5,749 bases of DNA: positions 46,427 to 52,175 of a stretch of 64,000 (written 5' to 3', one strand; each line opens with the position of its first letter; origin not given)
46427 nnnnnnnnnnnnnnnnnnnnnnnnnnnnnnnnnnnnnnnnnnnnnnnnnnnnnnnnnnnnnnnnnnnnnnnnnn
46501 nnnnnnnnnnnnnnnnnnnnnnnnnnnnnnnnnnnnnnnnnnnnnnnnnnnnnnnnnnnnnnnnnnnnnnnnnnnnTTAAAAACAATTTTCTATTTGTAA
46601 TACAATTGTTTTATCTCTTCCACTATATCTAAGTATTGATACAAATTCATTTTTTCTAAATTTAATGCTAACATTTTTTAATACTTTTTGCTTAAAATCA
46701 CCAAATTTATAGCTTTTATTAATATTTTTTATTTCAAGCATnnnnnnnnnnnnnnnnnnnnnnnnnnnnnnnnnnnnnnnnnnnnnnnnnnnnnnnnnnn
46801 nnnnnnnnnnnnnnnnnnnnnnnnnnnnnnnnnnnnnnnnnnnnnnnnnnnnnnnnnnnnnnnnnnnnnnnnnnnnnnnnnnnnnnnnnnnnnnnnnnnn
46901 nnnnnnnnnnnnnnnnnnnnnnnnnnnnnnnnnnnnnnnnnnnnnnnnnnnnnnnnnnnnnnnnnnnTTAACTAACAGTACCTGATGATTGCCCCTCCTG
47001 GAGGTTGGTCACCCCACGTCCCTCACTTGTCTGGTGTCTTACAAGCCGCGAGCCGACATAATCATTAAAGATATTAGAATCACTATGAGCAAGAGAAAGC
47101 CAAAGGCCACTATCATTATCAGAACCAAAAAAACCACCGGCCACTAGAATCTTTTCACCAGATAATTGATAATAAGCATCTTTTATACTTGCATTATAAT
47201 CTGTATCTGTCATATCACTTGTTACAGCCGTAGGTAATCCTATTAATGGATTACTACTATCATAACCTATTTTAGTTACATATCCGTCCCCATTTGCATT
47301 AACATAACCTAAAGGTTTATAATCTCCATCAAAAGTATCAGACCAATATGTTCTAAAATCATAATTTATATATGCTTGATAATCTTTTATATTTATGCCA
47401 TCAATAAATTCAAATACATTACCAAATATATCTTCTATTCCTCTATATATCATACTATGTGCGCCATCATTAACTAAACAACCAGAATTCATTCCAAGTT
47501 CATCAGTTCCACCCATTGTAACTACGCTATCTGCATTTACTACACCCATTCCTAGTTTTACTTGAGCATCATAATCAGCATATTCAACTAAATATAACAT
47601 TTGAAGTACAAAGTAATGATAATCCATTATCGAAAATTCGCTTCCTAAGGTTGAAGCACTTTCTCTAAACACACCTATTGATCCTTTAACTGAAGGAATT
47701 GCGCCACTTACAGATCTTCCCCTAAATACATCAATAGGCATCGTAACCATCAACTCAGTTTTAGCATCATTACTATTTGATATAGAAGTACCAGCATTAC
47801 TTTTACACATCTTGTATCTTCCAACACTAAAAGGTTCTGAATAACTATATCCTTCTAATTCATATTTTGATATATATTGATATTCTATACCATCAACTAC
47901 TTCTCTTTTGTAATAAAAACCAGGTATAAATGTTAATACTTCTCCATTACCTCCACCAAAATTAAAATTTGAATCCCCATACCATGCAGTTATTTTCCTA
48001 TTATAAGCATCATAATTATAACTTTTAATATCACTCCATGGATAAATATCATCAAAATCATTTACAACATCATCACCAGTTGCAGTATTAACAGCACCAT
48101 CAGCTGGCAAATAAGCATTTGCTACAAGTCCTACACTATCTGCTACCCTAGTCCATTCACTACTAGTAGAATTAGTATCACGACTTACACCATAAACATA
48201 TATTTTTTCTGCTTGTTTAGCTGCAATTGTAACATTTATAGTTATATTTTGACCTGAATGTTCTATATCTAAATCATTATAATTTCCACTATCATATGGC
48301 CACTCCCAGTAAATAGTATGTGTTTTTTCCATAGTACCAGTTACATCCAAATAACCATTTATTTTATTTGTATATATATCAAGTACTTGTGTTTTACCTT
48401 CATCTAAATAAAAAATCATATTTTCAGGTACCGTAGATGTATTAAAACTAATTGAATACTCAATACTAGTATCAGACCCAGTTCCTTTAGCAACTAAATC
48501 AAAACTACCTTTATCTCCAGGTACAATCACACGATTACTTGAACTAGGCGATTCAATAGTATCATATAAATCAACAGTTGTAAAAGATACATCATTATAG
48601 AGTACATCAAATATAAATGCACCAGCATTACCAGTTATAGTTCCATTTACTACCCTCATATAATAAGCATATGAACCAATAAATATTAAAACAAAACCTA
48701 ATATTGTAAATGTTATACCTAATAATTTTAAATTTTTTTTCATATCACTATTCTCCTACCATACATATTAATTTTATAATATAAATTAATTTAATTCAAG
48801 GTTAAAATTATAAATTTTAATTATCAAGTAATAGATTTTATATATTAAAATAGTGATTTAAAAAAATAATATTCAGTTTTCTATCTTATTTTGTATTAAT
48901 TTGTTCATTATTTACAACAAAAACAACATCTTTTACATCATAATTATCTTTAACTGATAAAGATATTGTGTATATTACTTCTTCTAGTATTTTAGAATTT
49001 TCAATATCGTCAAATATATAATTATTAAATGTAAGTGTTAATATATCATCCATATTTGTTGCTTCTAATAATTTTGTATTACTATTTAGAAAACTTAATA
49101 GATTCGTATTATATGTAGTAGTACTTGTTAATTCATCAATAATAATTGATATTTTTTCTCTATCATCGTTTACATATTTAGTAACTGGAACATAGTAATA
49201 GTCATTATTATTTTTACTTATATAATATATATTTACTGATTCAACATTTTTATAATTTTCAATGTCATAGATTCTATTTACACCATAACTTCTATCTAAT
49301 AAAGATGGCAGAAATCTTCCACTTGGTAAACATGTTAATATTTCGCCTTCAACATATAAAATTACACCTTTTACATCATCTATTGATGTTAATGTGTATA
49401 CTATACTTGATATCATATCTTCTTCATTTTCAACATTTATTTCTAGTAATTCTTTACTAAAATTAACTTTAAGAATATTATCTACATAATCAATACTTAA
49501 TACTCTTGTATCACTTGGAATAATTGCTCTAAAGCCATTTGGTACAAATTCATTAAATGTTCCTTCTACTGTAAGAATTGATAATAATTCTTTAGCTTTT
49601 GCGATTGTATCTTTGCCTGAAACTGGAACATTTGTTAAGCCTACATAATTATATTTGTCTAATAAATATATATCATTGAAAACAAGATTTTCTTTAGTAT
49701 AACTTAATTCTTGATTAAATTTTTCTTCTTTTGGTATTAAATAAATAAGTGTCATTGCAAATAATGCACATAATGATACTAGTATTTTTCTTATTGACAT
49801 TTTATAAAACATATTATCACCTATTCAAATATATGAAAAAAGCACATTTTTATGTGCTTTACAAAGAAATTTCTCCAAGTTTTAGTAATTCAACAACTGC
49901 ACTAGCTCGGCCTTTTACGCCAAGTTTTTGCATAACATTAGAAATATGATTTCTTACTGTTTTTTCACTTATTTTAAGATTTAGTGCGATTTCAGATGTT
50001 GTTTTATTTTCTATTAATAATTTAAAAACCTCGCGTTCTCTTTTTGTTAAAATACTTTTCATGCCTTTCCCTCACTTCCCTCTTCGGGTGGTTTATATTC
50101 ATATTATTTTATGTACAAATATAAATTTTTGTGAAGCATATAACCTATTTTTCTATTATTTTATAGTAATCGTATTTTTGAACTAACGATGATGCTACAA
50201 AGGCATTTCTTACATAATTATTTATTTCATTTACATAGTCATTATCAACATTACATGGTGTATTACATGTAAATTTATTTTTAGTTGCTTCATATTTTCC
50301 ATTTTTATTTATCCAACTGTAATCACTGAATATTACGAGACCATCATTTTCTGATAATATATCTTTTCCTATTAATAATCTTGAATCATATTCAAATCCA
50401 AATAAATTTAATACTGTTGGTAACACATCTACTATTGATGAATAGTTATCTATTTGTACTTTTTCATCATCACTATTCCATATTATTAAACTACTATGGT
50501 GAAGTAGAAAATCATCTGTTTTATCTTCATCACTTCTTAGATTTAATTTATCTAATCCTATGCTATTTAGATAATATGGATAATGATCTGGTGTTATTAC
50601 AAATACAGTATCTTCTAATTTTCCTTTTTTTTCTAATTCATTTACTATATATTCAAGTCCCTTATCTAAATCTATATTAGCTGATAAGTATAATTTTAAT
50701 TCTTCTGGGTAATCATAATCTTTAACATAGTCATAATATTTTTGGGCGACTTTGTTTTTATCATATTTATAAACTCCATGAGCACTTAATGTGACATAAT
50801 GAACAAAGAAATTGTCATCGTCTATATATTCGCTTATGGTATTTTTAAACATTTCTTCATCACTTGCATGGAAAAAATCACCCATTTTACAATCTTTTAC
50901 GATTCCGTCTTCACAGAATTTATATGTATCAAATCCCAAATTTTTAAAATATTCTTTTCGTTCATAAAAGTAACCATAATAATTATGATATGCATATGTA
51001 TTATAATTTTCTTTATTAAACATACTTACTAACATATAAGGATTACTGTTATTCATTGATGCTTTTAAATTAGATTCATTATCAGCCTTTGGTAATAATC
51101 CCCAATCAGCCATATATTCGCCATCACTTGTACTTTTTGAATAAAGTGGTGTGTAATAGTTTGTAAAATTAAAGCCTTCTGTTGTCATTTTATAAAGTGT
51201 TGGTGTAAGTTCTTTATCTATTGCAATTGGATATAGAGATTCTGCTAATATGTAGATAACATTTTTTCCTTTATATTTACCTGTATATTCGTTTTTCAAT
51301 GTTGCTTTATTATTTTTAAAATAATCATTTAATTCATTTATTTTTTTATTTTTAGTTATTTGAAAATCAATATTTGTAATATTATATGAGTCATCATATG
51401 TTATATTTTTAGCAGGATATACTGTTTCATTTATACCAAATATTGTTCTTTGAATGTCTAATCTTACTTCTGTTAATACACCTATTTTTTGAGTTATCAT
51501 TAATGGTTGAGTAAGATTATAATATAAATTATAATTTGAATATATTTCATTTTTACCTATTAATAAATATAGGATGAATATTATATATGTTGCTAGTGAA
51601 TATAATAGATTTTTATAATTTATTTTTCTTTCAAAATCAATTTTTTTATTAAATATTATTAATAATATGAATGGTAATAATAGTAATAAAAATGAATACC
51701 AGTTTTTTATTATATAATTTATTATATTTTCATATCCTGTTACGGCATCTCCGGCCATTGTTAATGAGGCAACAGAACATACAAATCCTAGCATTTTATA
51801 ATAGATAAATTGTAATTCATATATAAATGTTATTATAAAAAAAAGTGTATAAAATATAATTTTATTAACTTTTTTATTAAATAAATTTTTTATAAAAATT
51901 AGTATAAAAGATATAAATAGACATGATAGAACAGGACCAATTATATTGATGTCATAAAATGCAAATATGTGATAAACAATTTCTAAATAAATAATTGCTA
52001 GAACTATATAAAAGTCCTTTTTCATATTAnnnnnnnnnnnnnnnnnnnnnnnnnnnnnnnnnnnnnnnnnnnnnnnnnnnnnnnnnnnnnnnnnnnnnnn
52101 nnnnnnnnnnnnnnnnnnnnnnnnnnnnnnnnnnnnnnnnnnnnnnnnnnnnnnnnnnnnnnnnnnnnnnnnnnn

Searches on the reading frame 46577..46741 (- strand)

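Call 5: search_protein_families(library=pfam, proteins=[window:46577-46741:-], max_evalue=0.1)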
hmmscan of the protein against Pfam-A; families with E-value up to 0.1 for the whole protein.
window:46577-46741:- (54 aa): 2 families
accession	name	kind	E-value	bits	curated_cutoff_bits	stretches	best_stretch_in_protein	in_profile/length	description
PF21205.3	Rep3_C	-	0.022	15.4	21.1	1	6-24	10-29/59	Initiator Rep protein, WH2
PF21087.2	Glyco_hydro_134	-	0.088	13.6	27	1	1-41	21-58/148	Glycosyl hydrolase family 134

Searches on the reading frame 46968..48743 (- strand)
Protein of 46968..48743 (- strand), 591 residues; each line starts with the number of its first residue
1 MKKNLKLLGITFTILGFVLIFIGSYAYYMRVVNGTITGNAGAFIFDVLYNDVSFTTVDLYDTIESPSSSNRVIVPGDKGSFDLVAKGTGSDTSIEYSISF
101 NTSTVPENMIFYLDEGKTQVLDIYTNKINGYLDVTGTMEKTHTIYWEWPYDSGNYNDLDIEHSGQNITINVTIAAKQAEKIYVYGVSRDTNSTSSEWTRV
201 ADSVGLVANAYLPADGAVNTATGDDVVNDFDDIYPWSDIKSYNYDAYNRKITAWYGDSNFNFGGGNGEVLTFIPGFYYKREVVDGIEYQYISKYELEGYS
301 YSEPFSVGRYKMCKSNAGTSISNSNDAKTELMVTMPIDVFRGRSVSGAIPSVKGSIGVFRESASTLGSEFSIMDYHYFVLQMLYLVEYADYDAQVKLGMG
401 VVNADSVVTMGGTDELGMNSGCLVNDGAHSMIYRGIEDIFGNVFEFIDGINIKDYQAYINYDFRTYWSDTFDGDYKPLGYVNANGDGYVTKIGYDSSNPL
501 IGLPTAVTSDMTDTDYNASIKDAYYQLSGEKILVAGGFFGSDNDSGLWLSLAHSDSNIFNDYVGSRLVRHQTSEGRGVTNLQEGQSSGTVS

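Call 5: search_protein_families(library=pfam, proteins=[window:46968-48743:-], max_evalue=0.1)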
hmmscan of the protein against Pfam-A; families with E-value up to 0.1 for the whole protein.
window:46968-48743:- (591 aa): 1 family
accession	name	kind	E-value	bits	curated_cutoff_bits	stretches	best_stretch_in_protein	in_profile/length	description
PF07646.21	Kelch_2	-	0.093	13.2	21.3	0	528-544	10-23/48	Kelch motif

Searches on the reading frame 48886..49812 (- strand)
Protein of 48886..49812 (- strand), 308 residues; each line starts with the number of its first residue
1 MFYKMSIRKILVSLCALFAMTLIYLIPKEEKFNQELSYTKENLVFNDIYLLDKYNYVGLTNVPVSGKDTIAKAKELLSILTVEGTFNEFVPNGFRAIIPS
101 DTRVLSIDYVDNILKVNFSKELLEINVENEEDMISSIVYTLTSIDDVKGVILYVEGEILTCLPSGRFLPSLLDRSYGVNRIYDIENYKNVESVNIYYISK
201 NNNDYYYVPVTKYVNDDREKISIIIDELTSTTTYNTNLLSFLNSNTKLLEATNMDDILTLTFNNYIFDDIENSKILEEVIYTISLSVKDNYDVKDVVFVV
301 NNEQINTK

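Call 18: search_protein_families(library=pfam, proteins=[window:48886-49812:-], max_evalue=0.001)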
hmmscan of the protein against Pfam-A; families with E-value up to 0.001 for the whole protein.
window:48886-49812:- (308 aa): 1 family
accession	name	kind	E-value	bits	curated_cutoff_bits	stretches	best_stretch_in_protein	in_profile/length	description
PF10646.14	Germane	-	5.8e-26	91.8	23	2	48-159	2-116/117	Sporulation and spore germination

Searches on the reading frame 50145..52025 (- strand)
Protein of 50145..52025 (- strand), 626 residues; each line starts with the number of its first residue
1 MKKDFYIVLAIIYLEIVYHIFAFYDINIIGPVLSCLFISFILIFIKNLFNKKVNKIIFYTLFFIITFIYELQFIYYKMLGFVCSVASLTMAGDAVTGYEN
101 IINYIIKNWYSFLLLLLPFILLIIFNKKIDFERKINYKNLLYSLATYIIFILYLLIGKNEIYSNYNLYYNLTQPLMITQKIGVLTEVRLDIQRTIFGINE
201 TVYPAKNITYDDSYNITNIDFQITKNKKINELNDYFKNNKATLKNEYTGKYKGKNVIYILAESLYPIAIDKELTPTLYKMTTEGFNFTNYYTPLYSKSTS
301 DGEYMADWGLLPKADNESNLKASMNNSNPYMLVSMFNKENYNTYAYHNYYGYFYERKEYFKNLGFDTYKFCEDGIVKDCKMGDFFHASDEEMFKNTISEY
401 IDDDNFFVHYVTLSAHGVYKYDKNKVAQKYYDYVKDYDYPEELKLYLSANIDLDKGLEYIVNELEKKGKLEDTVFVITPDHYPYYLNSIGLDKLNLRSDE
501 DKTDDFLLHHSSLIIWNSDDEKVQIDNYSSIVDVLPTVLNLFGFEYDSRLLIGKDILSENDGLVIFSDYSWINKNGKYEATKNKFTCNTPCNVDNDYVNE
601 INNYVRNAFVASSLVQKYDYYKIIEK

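Call 18: search_protein_families(library=pfam, proteins=[window:50145-52025:-], max_evalue=0.001)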
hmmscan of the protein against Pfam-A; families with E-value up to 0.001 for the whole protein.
window:50145-52025:- (626 aa): 1 family
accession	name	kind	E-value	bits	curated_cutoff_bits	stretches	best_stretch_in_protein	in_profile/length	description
PF00884.28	Sulfatase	-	8.9e-32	111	25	1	254-543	1-300/301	Sulfatase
